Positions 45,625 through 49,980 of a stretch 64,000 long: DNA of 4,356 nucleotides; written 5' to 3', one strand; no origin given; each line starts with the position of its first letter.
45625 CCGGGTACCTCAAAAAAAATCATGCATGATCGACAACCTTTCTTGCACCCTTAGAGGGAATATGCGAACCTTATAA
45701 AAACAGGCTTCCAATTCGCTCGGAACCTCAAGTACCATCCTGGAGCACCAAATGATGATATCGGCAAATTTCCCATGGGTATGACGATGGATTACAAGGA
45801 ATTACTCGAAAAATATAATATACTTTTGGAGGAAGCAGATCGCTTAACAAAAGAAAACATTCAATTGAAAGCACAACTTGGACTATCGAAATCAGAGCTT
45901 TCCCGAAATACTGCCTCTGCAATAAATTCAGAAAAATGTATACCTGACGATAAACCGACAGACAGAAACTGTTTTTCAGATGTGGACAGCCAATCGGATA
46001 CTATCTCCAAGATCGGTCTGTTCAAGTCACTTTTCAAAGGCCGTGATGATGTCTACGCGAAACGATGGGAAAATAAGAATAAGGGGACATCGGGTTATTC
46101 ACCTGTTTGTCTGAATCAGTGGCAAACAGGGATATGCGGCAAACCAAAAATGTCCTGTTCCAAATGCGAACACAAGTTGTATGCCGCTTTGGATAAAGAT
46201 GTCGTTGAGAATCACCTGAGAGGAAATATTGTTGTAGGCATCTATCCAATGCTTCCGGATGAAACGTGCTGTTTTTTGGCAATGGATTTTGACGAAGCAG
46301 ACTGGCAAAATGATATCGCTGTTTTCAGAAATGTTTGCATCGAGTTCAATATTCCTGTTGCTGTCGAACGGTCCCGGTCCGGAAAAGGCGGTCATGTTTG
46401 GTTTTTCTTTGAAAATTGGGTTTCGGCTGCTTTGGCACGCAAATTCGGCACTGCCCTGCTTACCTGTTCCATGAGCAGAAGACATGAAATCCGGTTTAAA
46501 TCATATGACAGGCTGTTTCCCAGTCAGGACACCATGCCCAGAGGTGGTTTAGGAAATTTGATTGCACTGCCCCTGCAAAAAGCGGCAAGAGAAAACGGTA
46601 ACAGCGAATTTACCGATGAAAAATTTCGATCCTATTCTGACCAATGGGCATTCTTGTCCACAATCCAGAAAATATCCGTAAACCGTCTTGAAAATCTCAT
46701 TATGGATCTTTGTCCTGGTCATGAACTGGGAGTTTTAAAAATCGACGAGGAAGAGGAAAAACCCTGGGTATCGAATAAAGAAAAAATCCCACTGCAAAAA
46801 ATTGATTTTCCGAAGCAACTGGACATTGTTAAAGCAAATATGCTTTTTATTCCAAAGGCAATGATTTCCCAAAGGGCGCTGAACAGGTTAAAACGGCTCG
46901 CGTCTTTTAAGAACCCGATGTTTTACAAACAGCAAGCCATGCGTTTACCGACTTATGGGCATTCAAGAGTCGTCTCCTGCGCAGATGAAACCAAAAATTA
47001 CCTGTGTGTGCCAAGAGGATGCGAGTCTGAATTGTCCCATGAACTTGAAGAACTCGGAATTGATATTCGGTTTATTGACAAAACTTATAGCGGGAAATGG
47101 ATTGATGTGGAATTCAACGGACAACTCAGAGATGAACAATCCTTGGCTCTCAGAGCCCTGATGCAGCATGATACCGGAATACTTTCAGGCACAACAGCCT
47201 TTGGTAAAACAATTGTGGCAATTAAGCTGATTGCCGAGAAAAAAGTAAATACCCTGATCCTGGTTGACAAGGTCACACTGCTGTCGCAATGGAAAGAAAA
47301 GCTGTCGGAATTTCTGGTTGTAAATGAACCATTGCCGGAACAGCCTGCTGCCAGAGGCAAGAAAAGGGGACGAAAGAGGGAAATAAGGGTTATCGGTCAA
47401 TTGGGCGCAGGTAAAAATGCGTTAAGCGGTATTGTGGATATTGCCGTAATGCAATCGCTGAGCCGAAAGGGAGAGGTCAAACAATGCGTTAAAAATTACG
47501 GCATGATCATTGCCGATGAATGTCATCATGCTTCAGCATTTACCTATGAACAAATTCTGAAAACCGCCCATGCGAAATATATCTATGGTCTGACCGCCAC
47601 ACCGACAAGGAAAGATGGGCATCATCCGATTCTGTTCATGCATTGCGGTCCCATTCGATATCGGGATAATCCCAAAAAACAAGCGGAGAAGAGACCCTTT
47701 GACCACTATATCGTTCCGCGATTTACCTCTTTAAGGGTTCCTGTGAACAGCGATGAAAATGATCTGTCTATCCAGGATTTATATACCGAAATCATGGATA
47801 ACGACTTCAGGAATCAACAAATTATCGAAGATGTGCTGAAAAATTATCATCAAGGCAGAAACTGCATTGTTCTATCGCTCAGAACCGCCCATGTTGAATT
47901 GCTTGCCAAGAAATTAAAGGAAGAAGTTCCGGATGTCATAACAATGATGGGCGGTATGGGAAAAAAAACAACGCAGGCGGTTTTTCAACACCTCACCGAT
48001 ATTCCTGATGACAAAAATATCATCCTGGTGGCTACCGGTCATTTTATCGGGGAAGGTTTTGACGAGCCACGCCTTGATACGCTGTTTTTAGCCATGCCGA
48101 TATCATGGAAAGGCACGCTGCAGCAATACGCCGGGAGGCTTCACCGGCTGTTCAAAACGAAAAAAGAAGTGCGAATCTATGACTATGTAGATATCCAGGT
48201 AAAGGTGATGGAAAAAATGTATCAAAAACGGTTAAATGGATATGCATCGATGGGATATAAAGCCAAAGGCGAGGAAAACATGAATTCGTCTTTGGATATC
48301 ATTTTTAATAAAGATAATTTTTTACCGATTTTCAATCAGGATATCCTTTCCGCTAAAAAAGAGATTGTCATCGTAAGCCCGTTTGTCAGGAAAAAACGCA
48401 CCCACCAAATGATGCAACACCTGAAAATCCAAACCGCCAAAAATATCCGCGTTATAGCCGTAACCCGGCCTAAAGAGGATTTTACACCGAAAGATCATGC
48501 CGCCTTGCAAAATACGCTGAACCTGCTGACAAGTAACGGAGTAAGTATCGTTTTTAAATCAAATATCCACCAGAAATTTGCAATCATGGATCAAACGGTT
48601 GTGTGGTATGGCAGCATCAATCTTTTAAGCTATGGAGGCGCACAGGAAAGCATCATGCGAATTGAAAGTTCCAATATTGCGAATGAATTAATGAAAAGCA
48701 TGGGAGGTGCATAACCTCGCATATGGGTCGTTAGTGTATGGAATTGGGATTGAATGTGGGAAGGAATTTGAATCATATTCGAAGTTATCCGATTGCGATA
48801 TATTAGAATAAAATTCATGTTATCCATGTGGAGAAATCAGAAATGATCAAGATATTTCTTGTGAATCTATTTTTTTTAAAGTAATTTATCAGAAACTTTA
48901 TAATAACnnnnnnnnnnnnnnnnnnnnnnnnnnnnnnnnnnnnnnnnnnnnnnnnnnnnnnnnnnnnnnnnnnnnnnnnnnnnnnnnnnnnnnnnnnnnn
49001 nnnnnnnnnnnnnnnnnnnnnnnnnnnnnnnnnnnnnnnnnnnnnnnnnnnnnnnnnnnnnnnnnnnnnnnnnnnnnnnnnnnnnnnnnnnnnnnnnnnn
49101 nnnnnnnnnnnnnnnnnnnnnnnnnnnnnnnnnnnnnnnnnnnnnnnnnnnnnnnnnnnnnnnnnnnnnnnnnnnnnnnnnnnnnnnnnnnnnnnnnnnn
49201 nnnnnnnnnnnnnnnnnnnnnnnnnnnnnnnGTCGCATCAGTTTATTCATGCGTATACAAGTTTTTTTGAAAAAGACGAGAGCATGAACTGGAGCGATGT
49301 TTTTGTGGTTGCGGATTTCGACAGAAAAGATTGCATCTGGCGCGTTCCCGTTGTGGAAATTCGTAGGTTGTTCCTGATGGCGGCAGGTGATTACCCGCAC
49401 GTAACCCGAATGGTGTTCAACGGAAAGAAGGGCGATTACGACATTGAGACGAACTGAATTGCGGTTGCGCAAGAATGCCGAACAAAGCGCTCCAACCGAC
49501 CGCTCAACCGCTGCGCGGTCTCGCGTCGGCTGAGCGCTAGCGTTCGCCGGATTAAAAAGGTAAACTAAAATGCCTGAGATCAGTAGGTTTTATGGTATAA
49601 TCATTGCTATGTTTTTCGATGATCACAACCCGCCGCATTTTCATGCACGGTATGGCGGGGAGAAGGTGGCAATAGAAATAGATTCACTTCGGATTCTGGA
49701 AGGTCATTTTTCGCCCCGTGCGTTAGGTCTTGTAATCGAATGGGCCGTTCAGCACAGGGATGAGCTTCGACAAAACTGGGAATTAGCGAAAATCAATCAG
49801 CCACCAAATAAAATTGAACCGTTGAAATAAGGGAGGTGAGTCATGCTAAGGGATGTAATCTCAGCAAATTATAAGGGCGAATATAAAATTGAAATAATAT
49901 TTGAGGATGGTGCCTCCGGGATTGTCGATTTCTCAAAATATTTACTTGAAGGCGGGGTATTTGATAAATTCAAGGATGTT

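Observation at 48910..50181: Two attC-like sites framing a DUF4160/DUF2442 cassette: an integron cassette cluster without a visible integrase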

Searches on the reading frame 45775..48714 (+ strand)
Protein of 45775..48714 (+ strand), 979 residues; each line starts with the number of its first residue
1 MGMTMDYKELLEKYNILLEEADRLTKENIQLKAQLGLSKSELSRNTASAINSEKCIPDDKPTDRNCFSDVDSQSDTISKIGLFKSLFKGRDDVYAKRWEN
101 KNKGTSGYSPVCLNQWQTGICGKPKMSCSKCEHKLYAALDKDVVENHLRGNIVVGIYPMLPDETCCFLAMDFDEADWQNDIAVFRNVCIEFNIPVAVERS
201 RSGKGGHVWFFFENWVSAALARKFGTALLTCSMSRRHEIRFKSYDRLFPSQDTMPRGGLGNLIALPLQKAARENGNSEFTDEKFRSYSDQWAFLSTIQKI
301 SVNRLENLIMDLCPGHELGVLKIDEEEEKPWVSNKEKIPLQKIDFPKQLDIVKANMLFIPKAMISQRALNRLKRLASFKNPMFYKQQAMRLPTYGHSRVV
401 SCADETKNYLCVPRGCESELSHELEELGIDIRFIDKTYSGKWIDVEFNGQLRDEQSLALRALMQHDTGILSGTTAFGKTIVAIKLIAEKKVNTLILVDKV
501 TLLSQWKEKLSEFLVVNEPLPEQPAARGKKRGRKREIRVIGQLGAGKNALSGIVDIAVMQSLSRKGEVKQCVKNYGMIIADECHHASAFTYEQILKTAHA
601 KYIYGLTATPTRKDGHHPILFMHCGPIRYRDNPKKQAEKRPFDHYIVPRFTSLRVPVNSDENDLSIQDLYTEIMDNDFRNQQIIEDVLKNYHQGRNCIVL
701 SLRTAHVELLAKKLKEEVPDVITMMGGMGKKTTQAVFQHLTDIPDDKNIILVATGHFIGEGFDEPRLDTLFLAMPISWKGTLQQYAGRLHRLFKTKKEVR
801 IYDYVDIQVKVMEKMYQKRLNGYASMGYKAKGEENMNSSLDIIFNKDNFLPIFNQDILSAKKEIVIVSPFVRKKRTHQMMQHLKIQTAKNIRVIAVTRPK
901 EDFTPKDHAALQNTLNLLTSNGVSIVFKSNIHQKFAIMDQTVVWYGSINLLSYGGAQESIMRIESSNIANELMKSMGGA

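Call 8: search_protein_families(library=pfam, proteins=[window:45775-48714:+], max_evalue=0.01)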
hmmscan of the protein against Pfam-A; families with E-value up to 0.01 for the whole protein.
window:45775-48714:+ (979 aa): 7 families
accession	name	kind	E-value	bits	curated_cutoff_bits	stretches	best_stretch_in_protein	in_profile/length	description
PF22548.2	AEP-TOTE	-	8.1e-101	336.9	27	1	79-307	2-229/230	TOTE conflict system, Archaeo-Eukaryotic Primase domain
PF04851.21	ResIII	-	2.4e-21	76.8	22.5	1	450-612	3-164/164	Type III restriction enzyme, res subunit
PF13091.12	PLDc_2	-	3.6e-11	43.5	27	1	855-975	3-127/132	PLD-like domain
PF00270.35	DEAD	-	1.2e-07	32.1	26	1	454-612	3-162/167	DEAD/DEAH box helicase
PF00271.37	Helicase_C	-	6.7e-06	26.8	23.5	1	683-792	5-109/110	Helicase conserved C-terminal domain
PF00176.29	SNF2-rel_dom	-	0.00035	20.2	24.9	1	464-617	16-170/290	SNF2-related domain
PF18766.7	SWI2_SNF2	-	0.0063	16.6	26.7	0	465-614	18-159/221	SWI2/SNF2 ATPase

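Call 68: find_homologous_proteins(query=window:45775-48714:+, max_evalue=1e-50)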
Query window:45775-48714:+ (979 aa): 7887 proteins with E <= 1e-50 among 8000 candidates; the best 120 are listed.
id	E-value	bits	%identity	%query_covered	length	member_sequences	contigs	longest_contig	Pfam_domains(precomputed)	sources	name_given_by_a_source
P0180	0.0e+0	2180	97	100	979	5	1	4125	PF00270.36,PF22548.3,PF13091.13,PF00271.38,PF04851.22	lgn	-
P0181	0.0e+0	1948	86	100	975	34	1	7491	PF00270.36,PF22548.3,PF13091.13,PF00271.38,PF04851.22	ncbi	ncbi:MAG: DEAD/DEAH box helicase family protein [Desulfobacterales bacterium]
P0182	0.0e+0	1947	86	100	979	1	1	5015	PF00270.36,PF22548.3,PF13091.13,PF00271.38,PF04851.22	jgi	jgi:superfamily II DNA or RNA helicase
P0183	0.0e+0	1944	86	100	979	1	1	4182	PF00270.36,PF22548.3,PF13091.13,PF00271.38,PF04851.22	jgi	jgi:superfamily II DNA or RNA helicase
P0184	0.0e+0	1943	86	100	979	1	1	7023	PF00270.36,PF22548.3,PF13091.13,PF00271.38,PF04851.22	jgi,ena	jgi:superfamily II DNA or RNA helicase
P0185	0.0e+0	1940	85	100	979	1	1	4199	PF00270.36,PF22548.3,PF13091.13,PF00271.38,PF04851.22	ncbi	-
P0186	0.0e+0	1913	85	99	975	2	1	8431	PF00270.36,PF22548.3,PF13091.13,PF04851.22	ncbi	-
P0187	0.0e+0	1903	84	100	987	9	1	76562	PF00270.36,PF22548.3,PF13091.13,PF04851.22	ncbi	-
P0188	0.0e+0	1902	84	100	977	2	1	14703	PF00270.36,PF22548.3,PF13091.13,PF00271.38,PF04851.22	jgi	-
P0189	0.0e+0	1897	84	100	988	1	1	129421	PF00270.36,PF00176.30,PF22548.3,PF13091.13,PF00271.38,PF04851.22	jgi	jgi:superfamily II DNA or RNA helicase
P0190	0.0e+0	1893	83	100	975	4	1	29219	PF00270.36,PF22548.3,PF13091.13,PF00271.38,PF04851.22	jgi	jgi:superfamily II DNA or RNA helicase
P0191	0.0e+0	1868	83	100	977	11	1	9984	PF00270.36,PF22548.3,PF13091.13,PF00271.38,PF04851.22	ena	-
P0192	0.0e+0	1850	82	100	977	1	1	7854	PF00270.36,PF22548.3,PF13091.13,PF00271.38,PF04851.22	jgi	-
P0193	0.0e+0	1833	81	100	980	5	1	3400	PF00270.36,PF22548.3,PF13091.13,PF00271.38,PF04851.22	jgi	-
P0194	0.0e+0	1831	82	100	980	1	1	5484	PF00270.36,PF22548.3,PF13091.13,PF00271.38,PF04851.22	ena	-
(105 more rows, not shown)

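Call 69: find_encoding_contigs(protein=P0180, flank=10000, max_places=4)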
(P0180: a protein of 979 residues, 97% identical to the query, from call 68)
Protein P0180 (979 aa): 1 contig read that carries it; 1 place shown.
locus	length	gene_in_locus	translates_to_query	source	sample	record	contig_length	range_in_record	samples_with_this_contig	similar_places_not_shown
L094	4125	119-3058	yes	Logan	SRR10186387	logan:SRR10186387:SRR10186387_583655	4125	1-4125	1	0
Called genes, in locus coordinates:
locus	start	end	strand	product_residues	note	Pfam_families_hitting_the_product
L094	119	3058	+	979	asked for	PF22548:AEP-TOTE, PF00270:DEAD (weak), PF04851:ResIII, PF00271:Helicase_C (faint), PF13091:PLDc_2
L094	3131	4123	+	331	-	?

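Call 75: search_protein_families(library=padloc, proteins=[window:45775-48714:+], max_evalue=0.01)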
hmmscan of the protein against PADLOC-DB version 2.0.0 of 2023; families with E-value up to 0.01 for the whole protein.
window:45775-48714:+ (979 aa): 16 families
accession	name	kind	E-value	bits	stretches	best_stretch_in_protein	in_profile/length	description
PDLC01465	PrimPol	-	2.1e-93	310.9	1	74-369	17-274/276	"CAS-I,CAS-II,CAS-III,CAS-IV,CAS-V,CAS-VI; associated"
PDLC01101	PrimPol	-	2.9e-27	93.5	2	137-305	162-334/490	adaptation polymerase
PDLC02707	PbeA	-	2.9e-19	67.1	1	448-613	250-416/672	PbeA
PDLC02704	PbeA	-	5.9e-14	49.5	1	448-613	252-421/682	PbeA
PDLC03924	MkoC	-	8.6e-13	45.3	1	833-969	978-1116/1136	-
PDLC03659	mREase_IV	-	5.8e-12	42.3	1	557-806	318-567/945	Type IV methyl-directed restriction enzyme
PDLC02706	PbeA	-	3.4e-09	33.9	1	450-613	269-434/722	PbeA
PDLC02703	PbeA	-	5.8e-08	29.8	1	454-614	250-408/626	PbeA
PDLC03658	mREase_IV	-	9.1e-08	28.3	1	553-615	313-376/953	Type IV methyl-directed restriction enzyme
PDLC03922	MkoB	-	7.9e-07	26.7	1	836-974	293-440/610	-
PDLC00201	HamB2|HamB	-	1.5e-05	21.6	1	450-511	103-165/721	DEAD-box helicase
PDLC02865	DpdF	-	3.6e-05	19.5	1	681-810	965-1088/1499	DpdF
PDLC00180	HamB1|HamB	-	0.00058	16.5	1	451-511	101-162/709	DEAD-box helicase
PDLC02614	DrmC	-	0.00084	17.2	1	857-955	30-124/153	DrmC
PDLC04869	PDC-S05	-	0.0052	14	1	857-976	191-300/306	-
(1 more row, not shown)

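Call 81: find_related_loci(query=window:45775-48714:+, collection=metagenome_contigs, flank=6000)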
Query window:45775-48714:+ (979 aa) in metagenome_contigs; peptide patterns used: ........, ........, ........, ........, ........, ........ (x = any residue, [..] = any of these).
110 stretches matched a pattern; 75 encode a relative of the query (tblastn E <= 1e-3); 75 distinct loci.
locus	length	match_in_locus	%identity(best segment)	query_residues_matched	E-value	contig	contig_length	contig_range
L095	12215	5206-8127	87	5-979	0e+0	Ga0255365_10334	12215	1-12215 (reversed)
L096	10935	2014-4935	86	5-979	0e+0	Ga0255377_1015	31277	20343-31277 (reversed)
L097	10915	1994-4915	86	5-979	0e+0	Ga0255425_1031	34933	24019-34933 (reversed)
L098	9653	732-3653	86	5-979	0e+0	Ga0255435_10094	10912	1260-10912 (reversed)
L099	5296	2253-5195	84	1-979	0e+0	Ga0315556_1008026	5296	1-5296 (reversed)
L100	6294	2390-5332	84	1-979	0e+0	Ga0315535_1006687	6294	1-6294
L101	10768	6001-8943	84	1-979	0e+0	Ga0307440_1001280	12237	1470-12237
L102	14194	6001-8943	84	1-979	0e+0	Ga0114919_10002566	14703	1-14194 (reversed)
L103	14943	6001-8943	84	1-979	0e+0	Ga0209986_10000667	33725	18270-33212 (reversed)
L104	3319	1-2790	86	49-978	0e+0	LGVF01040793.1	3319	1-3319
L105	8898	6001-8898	83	5-969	0e+0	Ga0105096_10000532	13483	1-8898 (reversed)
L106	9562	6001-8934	83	4-979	0e+0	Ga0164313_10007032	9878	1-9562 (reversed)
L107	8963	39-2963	81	5-979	0e+0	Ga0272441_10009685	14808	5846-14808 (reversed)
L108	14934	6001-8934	80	3-979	0e+0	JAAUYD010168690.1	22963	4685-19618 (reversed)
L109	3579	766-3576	83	5-940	0e+0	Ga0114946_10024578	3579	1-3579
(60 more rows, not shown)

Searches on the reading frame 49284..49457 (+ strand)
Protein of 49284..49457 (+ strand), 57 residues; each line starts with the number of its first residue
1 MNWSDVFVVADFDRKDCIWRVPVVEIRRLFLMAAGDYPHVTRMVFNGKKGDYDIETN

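Call 8: search_protein_families(library=pfam, proteins=[window:49284-49457:+], max_evalue=0.01)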
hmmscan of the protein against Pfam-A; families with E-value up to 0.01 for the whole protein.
window:49284-49457:+ (57 aa): 0 families

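Call 37: search_protein_families(library=ncbifam, proteins=[window:49284-49457:+], max_evalue=0.001)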
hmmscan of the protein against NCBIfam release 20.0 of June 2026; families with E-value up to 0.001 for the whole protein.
window:49284-49457:+ (57 aa): 0 families

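Call 40: find_encoding_contigs(protein=window:49284-49457:+, flank=10000, max_places=10)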
Protein window:49284-49457:+ (57 aa): no gene with exactly this product is on record in the collection.

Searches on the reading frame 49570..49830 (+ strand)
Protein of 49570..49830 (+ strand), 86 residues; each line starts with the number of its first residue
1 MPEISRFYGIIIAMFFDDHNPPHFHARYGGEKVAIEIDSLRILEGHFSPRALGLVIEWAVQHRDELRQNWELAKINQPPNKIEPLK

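Call 8: search_protein_families(library=pfam, proteins=[window:49570-49830:+], max_evalue=0.01)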
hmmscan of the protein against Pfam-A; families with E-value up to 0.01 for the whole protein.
window:49570-49830:+ (86 aa): 1 family
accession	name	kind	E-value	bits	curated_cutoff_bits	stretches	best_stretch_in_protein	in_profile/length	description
PF13711.11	DUF4160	-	1.1e-22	80.4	23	1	9-71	1-65/65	Domain of unknown function (DUF4160)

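Call 10: find_encoding_contigs(protein=window:49570-49830:+, flank=10000, max_places=10)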
Protein window:49570-49830:+ (86 aa): no gene with exactly this product is on record in the collection.

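Call 37: search_protein_families(library=ncbifam, proteins=[window:49570-49830:+], max_evalue=0.001)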
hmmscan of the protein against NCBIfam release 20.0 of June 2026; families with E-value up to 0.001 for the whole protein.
window:49570-49830:+ (86 aa): 1 family
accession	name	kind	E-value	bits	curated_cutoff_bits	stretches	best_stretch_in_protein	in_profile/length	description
NF048015.1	toxin_DhiT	equivalog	6.6e-22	77.9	100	1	1-80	1-83/84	type II toxin-antitoxin system toxin DhiT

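Call 75: search_protein_families(library=padloc, proteins=[window:49570-49830:+], max_evalue=0.01)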
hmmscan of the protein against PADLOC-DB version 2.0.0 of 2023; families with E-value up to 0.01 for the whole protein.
window:49570-49830:+ (86 aa): 0 families
